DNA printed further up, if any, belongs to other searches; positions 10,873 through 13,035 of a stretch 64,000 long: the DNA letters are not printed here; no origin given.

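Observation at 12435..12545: TraG: the conserved HGSARWA motif is encoded in an alternate frame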

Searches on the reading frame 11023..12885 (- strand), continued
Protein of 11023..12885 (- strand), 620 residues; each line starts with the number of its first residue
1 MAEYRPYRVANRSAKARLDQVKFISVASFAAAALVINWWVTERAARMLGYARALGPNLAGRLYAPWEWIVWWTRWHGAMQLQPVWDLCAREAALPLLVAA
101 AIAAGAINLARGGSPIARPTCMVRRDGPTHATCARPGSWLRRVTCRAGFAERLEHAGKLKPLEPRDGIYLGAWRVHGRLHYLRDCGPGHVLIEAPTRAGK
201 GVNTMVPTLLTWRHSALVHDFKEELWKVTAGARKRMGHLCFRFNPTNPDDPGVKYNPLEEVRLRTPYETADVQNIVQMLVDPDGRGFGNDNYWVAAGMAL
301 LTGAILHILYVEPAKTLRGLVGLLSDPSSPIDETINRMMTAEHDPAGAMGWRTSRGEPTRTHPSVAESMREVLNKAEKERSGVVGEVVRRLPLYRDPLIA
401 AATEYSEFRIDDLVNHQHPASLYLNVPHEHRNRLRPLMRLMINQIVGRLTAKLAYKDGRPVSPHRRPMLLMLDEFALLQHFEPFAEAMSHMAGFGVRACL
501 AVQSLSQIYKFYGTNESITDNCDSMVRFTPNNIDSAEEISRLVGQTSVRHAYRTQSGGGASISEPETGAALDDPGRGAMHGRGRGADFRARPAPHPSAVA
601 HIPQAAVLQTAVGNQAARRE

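Call 56: search_protein_families(library=ncbifam, proteins=[window:11023-12885:-], max_evalue=0.00001)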
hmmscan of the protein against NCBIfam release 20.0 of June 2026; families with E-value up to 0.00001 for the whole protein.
window:11023-12885:- (620 aa): 8 families
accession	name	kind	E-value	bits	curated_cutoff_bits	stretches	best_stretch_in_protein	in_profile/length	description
NF010450.0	PRK13876.1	subfamily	1.4e-119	400.2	674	1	162-553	123-487/667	IncP-type conjugal transfer protein TraG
NF010453.0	PRK13880.1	subfamily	2e-105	353.3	586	1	26-558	25-532/630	conjugal transfer coupling protein TraG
NF010472.0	PRK13897.1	equivalog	1.6e-45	155.8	728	2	362-550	310-492/657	type IV secretion system component VirD4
NF010424.0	PRK13850.1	equivalog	4.4e-39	134.2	681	2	150-261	101-213/670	type IV secretion system ATPase VirD4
NF045973.1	conju_CD1115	equivalog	2.7e-37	128.7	250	1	183-563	20-392/442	VirD4-like conjugal transfer protein, CD1115 family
NF010394.0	PRK13822.1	subfamily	1.2e-21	77.2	443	1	179-558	216-572/643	conjugal transfer coupling protein TraG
TIGR02767.1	TraG-Ti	equivalog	3.3e-14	52.6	686.2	1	177-558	201-559/623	Ti-type conjugative transfer system protein TraG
TIGR02759.1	TraD_Ftype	equivalog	1.7e-11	43.6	521.35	1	406-562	354-505/566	type IV conjugative transfer system coupling protein TraD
